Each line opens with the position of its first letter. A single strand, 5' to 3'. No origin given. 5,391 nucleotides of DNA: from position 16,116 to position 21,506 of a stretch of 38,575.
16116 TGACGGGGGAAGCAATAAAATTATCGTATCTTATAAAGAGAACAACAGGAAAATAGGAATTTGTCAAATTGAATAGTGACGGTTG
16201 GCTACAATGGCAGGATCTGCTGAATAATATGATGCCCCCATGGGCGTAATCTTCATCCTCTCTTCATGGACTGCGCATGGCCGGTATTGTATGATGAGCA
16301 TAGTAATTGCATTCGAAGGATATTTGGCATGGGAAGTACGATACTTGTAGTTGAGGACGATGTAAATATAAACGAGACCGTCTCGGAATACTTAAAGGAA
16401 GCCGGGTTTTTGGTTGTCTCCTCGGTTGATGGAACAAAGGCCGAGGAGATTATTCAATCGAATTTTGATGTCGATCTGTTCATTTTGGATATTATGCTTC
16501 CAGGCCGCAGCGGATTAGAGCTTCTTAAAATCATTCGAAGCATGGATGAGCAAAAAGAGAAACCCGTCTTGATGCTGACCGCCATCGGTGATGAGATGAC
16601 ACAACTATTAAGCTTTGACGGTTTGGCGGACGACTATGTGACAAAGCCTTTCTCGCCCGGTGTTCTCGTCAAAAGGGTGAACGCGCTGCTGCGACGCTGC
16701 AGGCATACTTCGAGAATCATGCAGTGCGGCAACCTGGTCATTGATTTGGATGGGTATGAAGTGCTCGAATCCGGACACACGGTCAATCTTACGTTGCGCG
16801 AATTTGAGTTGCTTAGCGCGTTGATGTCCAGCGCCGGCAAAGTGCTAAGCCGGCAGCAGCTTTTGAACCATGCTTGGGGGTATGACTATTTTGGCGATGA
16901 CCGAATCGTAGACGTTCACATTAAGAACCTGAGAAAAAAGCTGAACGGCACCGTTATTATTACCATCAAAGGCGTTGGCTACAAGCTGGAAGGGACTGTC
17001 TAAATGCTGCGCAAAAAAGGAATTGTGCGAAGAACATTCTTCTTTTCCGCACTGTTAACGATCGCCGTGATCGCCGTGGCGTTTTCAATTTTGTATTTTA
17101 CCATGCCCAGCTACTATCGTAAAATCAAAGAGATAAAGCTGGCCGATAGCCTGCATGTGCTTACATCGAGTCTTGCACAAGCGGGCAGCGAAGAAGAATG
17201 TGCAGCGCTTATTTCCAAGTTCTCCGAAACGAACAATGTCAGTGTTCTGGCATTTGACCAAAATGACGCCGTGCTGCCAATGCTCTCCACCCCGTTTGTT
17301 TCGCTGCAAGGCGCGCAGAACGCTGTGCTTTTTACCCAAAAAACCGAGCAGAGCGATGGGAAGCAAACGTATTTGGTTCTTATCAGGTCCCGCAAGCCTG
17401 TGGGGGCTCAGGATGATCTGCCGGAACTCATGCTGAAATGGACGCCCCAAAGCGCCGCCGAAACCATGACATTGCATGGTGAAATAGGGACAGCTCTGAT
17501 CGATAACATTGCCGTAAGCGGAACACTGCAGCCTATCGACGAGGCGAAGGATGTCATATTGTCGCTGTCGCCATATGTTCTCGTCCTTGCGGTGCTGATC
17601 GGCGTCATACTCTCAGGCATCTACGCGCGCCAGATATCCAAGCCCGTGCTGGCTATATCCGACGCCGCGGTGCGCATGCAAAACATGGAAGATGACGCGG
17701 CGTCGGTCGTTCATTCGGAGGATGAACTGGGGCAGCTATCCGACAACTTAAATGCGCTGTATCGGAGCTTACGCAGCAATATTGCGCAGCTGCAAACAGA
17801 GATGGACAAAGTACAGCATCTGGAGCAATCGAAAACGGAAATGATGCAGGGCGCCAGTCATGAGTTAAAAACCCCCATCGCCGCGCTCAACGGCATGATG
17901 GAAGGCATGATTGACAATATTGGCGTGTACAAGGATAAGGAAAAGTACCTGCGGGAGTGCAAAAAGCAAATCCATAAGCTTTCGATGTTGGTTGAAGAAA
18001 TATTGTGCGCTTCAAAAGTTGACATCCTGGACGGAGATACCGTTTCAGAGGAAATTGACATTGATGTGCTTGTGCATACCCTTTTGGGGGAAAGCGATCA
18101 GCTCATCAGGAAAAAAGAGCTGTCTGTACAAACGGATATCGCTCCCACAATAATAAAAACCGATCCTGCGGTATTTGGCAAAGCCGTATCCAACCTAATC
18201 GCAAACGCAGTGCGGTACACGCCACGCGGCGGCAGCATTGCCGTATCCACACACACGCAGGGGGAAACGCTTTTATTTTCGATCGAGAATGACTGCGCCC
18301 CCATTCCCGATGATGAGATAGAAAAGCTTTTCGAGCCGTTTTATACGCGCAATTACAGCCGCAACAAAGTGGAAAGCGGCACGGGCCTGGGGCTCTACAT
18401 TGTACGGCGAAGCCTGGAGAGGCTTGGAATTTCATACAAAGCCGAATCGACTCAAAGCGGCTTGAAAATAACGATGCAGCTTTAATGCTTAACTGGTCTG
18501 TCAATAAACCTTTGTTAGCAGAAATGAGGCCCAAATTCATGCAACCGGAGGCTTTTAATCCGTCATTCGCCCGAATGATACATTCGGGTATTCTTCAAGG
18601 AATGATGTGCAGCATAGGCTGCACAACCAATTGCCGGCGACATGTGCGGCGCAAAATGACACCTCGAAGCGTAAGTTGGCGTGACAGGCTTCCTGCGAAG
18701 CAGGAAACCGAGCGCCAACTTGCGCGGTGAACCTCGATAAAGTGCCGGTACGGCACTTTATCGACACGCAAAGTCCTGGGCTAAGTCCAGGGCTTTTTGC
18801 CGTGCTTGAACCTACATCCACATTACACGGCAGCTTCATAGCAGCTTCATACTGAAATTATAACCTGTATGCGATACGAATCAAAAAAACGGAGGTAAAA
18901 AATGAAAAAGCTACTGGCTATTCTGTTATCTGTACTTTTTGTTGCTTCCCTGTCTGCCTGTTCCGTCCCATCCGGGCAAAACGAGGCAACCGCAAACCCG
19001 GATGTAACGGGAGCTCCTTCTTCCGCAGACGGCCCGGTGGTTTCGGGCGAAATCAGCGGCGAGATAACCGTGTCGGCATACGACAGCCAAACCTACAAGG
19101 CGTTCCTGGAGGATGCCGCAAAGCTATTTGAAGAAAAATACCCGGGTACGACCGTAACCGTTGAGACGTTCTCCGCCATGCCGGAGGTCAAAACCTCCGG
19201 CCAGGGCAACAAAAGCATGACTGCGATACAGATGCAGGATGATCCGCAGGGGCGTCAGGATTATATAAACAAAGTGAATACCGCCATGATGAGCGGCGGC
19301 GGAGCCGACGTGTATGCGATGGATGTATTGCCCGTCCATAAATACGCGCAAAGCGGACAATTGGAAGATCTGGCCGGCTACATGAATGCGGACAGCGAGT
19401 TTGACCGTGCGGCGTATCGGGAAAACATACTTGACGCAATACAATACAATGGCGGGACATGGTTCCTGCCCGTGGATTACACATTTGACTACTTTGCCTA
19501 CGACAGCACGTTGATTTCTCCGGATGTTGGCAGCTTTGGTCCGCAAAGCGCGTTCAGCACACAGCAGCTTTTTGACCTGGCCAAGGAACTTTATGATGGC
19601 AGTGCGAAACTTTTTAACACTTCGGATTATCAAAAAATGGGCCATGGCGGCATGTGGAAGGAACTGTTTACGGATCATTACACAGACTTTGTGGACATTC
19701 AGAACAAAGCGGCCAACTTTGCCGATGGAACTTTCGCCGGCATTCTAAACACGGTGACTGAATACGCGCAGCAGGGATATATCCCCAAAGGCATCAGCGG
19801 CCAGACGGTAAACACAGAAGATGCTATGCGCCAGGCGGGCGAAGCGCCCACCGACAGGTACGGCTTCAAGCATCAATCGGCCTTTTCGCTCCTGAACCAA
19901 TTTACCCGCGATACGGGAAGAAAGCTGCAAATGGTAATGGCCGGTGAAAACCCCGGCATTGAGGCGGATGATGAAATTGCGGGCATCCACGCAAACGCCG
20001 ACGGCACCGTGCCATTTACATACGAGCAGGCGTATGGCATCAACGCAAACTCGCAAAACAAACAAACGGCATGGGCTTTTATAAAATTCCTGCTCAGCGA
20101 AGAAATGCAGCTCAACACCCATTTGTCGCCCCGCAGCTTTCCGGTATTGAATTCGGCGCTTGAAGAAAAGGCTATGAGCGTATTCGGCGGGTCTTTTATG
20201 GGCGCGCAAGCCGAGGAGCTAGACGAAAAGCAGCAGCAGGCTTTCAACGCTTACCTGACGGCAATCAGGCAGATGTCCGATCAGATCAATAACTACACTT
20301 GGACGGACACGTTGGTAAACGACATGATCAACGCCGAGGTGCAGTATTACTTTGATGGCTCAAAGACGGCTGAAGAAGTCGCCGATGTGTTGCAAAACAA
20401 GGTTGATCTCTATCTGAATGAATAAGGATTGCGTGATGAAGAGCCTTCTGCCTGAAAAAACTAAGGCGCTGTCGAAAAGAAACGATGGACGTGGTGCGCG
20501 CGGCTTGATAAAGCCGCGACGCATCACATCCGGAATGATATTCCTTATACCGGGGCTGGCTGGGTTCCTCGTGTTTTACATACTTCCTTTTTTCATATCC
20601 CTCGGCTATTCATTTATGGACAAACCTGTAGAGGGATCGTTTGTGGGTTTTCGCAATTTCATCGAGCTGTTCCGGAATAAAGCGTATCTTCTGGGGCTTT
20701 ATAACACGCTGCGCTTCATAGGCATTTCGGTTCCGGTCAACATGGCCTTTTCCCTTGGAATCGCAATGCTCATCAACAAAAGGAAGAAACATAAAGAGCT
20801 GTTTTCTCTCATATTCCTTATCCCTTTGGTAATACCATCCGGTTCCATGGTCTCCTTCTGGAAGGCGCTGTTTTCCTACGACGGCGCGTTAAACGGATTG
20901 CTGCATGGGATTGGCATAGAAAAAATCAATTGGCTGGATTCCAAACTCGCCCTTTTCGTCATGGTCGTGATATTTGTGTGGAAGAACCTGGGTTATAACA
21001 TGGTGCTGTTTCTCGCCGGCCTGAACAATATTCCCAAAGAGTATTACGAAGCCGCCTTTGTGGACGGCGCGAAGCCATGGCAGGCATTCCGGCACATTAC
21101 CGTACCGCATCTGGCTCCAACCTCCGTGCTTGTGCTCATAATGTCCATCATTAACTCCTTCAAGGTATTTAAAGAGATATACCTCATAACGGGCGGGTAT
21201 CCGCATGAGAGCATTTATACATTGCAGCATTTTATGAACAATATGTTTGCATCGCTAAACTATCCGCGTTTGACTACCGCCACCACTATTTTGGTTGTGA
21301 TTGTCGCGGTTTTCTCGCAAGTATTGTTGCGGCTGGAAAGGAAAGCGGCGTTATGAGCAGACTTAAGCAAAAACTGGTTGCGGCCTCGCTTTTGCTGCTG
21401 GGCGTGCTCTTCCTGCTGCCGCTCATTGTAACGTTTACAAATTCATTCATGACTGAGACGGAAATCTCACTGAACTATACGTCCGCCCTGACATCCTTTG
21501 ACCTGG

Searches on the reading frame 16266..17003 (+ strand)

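Call 72: search_protein_families(library=pfam, proteins=[window:16266-17003:+], max_evalue=0.0001)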
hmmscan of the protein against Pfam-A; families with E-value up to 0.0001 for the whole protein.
window:16266-17003:+ (245 aa): 2 families
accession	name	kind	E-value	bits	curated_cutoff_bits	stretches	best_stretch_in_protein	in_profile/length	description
PF00486.34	Trans_reg_C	-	6.8e-27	93.8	26.2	1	170-241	1-77/77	Transcriptional regulatory protein, C terminal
PF00072.30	Response_reg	-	3.9e-21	75.7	30.2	1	26-139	1-111/111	Response regulator receiver domain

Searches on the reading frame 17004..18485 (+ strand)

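Call 72: search_protein_families(library=pfam, proteins=[window:17004-18485:+], max_evalue=0.0001)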
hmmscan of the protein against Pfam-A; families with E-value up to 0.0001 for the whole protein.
window:17004-18485:+ (493 aa): 3 families
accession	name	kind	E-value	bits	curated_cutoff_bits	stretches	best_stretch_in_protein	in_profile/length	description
PF02518.31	HATPase_c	-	1e-19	71.4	26.4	1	388-492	3-106/111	Histidine kinase-, DNA gyrase B-, and HSP90-like ATPase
PF00512.31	HisKA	-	4e-09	36.8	26.9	1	277-338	2-62/66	His Kinase A (phospho-acceptor) domain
PF00672.30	HAMP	-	1.7e-05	25.5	25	1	207-257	2-52/53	HAMP domain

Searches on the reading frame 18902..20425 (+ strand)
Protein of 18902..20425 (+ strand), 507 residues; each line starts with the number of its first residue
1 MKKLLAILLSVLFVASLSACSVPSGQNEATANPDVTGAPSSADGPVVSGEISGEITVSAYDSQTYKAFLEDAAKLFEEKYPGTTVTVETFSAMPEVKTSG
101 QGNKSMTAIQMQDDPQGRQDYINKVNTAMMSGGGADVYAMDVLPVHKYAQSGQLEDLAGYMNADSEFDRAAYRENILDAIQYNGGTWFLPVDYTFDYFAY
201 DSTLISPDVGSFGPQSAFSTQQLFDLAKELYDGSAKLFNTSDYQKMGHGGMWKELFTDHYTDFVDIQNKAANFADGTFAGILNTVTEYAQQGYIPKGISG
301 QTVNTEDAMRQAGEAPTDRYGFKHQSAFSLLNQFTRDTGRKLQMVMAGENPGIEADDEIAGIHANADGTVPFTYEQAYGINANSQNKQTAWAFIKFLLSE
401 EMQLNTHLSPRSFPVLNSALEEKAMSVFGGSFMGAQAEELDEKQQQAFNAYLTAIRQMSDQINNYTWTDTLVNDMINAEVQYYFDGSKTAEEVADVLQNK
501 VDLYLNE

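Call 72: search_protein_families(library=pfam, proteins=[window:18902-20425:+], max_evalue=0.0001)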
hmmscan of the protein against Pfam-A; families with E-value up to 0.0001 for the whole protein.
window:18902-20425:+ (507 aa): 2 families
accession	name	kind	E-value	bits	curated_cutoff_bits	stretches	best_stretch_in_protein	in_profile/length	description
PF13416.11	SBP_bac_8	-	4.3e-11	43.6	27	1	110-423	13-269/279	Bacterial extracellular solute-binding protein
PF01547.30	SBP_bac_1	-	5e-10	40.3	26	1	65-403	7-306/307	Bacterial extracellular solute-binding protein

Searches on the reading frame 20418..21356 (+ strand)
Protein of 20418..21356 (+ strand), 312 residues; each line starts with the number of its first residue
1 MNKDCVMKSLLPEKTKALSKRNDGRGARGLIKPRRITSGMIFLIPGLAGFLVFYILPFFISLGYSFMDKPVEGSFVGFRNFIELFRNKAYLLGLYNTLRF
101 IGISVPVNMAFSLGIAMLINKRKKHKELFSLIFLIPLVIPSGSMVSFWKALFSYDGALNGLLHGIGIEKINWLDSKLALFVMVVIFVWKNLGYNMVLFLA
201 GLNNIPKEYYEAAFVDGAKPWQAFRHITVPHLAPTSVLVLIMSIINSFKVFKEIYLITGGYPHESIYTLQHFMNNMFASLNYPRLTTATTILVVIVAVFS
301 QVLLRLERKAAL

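Call 72: search_protein_families(library=pfam, proteins=[window:20418-21356:+], max_evalue=0.0001)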
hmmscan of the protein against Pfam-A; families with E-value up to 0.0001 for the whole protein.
window:20418-21356:+ (312 aa): 1 family
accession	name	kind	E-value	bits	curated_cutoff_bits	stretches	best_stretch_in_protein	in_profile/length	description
PF00528.27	BPD_transp_1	-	9.2e-20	71.6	26.4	1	112-303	3-171/184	Binding-protein-dependent transport system inner membrane component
